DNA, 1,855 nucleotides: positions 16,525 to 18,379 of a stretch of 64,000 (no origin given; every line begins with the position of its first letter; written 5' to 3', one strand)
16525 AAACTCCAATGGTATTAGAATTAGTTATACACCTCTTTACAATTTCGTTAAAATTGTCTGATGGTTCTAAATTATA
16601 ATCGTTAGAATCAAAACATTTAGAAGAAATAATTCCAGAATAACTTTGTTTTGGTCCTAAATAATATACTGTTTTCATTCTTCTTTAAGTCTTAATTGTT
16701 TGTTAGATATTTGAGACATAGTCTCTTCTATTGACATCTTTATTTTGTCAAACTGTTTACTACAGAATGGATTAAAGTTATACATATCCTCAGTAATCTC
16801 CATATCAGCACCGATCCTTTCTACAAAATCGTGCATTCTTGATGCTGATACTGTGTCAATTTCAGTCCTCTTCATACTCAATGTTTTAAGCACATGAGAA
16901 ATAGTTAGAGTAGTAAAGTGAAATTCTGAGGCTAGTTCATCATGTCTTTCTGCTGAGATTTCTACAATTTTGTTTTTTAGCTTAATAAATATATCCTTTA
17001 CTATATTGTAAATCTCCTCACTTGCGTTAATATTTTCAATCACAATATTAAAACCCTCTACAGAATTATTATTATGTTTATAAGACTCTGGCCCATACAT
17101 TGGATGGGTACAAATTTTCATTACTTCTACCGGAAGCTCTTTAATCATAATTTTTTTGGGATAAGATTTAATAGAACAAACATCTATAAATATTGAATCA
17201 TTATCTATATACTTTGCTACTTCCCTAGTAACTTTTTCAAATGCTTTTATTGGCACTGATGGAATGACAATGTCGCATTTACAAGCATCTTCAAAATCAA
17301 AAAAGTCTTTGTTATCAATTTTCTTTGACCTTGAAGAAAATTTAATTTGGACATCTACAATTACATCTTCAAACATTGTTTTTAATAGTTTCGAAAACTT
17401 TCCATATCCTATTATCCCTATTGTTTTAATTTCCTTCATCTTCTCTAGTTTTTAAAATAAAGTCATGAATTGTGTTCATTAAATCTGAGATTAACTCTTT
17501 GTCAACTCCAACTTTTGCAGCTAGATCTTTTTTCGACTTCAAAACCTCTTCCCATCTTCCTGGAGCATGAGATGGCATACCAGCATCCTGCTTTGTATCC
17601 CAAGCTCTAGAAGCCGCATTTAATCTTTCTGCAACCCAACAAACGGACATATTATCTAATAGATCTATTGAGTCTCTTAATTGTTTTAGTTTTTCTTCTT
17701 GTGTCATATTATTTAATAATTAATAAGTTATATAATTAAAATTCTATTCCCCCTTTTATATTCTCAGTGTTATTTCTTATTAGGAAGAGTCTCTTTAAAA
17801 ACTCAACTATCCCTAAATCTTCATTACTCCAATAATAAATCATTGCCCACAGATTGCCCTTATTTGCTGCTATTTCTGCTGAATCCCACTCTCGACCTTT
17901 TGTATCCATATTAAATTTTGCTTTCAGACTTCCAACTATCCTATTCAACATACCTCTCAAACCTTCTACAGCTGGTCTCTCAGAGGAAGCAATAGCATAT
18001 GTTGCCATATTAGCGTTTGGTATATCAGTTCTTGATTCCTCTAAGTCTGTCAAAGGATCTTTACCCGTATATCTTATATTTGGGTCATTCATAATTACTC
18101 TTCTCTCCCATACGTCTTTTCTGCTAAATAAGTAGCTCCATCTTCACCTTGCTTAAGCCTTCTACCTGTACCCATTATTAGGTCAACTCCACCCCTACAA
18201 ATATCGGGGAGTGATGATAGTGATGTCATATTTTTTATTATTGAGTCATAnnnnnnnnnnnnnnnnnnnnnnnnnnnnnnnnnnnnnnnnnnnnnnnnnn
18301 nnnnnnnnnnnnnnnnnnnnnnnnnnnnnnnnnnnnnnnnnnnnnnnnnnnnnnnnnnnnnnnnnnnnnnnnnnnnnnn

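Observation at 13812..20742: Compact operon for the chorismate-to-Phe/Tyr branch (with DAHP synthase) in an otherwise minimal-looking genome; contains three unknown ORFs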

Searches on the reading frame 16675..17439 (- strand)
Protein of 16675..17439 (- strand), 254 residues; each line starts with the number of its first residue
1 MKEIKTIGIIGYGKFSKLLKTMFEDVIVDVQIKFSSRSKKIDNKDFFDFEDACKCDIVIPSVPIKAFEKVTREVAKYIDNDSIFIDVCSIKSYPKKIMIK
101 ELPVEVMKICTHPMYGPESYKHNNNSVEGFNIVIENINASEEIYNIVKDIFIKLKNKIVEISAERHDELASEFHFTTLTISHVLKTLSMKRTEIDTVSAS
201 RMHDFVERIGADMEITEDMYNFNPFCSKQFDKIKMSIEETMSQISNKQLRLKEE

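Call 3: search_protein_families(library=pfam, proteins=[window:16675-17439:-], max_evalue=0.01)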
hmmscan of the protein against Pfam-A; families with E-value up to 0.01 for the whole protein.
window:16675-17439:- (254 aa): 2 families
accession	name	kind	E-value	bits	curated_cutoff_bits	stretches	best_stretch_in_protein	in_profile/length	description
PF02153.23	PDH_N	-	7.7e-14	51.9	26.5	1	48-158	39-152/154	Prephenate dehydrogenase, nucleotide-binding domain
PF03807.23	F420_oxidored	-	0.0019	19.2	21.6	0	7-87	2-91/94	NADP oxidoreductase coenzyme F420-dependent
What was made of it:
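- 16675..17439 (-): Compact TyrA dehydrogenase, 254 aa. The predicted arogenate preference is inference only. Pfam PDH_N 51.9 bits (call 3).
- On TyrA prephenate/arogenate dehydrogenase (16675-17439): PDH_N scores 51.9 bits against a cutoff of 26.5 (call 3), so family membership is met.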

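Call 4: search_protein_families(library=ncbifam, proteins=[window:16675-17439:-], max_evalue=0.01)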
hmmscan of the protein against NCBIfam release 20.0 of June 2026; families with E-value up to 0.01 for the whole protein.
window:16675-17439:- (254 aa): 16 families
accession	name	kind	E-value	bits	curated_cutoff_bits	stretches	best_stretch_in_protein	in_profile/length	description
NF006409.0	PRK08655.1-3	equivalog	2.7e-23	82.9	310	1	38-208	41-211/290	prephenate dehydrogenase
NF006408.0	PRK08655.1-2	equivalog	2.2e-20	72.9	422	1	51-195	61-198/441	prephenate dehydrogenase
NF006411.0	PRK08655.1-5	equivalog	2.8e-18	66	464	1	11-209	10-216/443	prephenate dehydrogenase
NF006410.0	PRK08655.1-4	equivalog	8.7e-17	61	498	1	11-224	15-237/446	prephenate dehydrogenase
NF006407.0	PRK08655.1-1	equivalog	5.5e-15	55.1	834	1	11-204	11-207/439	prephenate dehydrogenase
NF006307.0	PRK08507.1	equivalog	3.1e-13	49.5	295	1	7-192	8-197/275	prephenate dehydrogenase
NF008400.0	PRK11199.1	equivalog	7.2e-12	44.9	273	1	4-184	98-267/374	bifunctional chorismate mutase/prephenate dehydrogenase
NF005694.0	PRK07502.1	equivalog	5.4e-11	42.3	409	1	52-211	64-232/310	prephenate/arogenate dehydrogenase family protein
NF011381.1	PRK14806.1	equivalog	3.2e-10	38.9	902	1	48-223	57-240/733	bifunctional prephenate dehydrogenase/3-phosphoshikimate 1-carboxyvinyltransferase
NF005650.0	PRK07417.1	equivalog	1.1e-09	38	290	1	47-193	51-199/281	prephenate/arogenate dehydrogenase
NF005107.0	PRK06545.1-5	equivalog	1.8e-07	30.5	414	1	29-245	37-263/367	prephenate dehydrogenase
NF005105.0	PRK06545.1-3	equivalog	3.7e-07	29.3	524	1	47-191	54-201/367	prephenate dehydrogenase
NF005106.0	PRK06545.1-4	equivalog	1.7e-05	24.3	569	1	38-206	44-222/363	prephenate dehydrogenase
NF006457.0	PRK08818.1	equivalog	0.00015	21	411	1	6-231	6-234/373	prephenate dehydrogenase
NF005111.0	PRK06545.2-3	equivalog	0.00051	19.1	344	1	57-187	72-207/371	prephenate dehydrogenase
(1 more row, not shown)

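Call 85: search_solved_structures(query=window:16675-17439:-, max_evalue=0.001)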
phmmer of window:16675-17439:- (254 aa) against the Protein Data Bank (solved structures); distinct sequences matched with E-value up to 0.001: 4.
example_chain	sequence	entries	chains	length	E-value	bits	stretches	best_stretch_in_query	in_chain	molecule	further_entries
5t9f_A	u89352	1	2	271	3.5e-20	76.1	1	6-239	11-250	Prephenate dehydrogenase 1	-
5t95_A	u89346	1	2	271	5.6e-20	75.4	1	6-239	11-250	Prephenate dehydrogenase 1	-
5t9e_A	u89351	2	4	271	7.3e-20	75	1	6-239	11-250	Prephenate dehydrogenase 1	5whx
4wji_A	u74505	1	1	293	0.00087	22.4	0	53-218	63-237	Putative cyclohexadienyl dehydrogenase and ADH prephenate dehydrogenase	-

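Call 86: search_solved_structures(query=window:16675-17439:-, max_evalue=1e-10, show_alignments=1)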
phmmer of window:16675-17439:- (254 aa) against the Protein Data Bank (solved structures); distinct sequences matched with E-value up to 1e-10: 3.
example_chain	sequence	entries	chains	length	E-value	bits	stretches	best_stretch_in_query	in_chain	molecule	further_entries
5t9f_A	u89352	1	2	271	3.5e-20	76.1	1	6-239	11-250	Prephenate dehydrogenase 1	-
5t95_A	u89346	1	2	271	5.6e-20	75.4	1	6-239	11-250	Prephenate dehydrogenase 1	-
5t9e_A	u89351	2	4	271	7.3e-20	75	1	6-239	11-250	Prephenate dehydrogenase 1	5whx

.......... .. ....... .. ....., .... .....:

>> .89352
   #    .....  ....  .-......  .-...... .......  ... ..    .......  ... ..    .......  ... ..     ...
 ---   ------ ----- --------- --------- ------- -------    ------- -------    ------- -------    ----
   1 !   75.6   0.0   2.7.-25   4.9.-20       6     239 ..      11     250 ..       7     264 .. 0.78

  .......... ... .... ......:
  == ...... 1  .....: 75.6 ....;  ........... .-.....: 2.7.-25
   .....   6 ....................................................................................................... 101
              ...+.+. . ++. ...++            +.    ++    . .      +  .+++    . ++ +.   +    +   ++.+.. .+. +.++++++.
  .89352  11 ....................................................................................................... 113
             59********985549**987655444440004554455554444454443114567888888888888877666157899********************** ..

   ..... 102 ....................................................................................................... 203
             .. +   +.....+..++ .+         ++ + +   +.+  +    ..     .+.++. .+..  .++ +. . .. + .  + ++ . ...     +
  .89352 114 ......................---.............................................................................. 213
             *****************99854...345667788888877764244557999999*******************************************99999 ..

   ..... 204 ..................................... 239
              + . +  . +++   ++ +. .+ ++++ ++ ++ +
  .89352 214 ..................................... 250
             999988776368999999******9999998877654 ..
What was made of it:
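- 16675..17439 (-): The best PDB matches are soybean PDH1 entries (E 3.5e-20), and Asp in 'IGAD' aligns to chain residue 222 (calls 85, 86).
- On TyrA prephenate/arogenate dehydrogenase (16675-17439): For specificity, Asp aligns to residue 222 of soybean PDH1 (call 86).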

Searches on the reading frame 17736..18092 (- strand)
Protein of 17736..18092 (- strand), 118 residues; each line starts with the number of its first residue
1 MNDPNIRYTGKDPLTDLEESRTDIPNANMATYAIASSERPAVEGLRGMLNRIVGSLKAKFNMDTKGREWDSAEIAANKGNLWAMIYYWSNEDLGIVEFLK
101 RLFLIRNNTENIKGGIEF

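Call 3: search_protein_families(library=pfam, proteins=[window:17736-18092:-], max_evalue=0.01)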
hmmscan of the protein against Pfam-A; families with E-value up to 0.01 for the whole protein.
window:17736-18092:- (118 aa): 0 families

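Call 4: search_protein_families(library=ncbifam, proteins=[window:17736-18092:-], max_evalue=0.01)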
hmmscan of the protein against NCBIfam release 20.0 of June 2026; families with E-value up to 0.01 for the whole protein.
window:17736-18092:- (118 aa): 0 families

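Call 11: search_solved_structures(query=window:17736-18092:-, max_evalue=10)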
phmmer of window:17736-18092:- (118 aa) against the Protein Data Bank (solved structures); distinct sequences matched with E-value up to 10: 3.
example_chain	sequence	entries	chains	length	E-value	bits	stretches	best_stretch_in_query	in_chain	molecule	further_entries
7d5p_A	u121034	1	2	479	0.057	16.6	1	44-114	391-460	Drug transporter, putative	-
7d5q_A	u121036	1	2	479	0.12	15.6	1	45-114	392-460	Drug transporter, putative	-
7t1w_H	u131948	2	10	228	1.2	12.3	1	58-111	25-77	Fab A194-01 heavy chain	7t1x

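Call 12: search_protein_families(library=pfam, proteins=[window:17736-18092:-], max_evalue=10)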
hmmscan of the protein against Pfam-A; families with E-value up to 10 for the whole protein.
window:17736-18092:- (118 aa): 0 families
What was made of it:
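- None of the three has a Pfam or NCBIfam hit (calls 3, 4, 12).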

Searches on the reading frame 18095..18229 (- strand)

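Call 3: search_protein_families(library=pfam, proteins=[window:18095-18229:-], max_evalue=0.01)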
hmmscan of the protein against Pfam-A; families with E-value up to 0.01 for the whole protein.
window:18095-18229:- (44 aa): 0 families

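Call 4: search_protein_families(library=ncbifam, proteins=[window:18095-18229:-], max_evalue=0.01)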
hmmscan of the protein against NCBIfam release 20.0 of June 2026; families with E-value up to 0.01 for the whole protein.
window:18095-18229:- (44 aa): 0 families

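Call 12: search_protein_families(library=pfam, proteins=[window:18095-18229:-], max_evalue=10)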
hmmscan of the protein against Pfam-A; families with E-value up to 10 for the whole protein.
window:18095-18229:- (44 aa): 1 family
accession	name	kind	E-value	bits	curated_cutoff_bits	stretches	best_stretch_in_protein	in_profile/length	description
PF22956.2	VPS15-like_hel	-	0.23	10.1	27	1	3-41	509-547/610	VPS15-like, helical domain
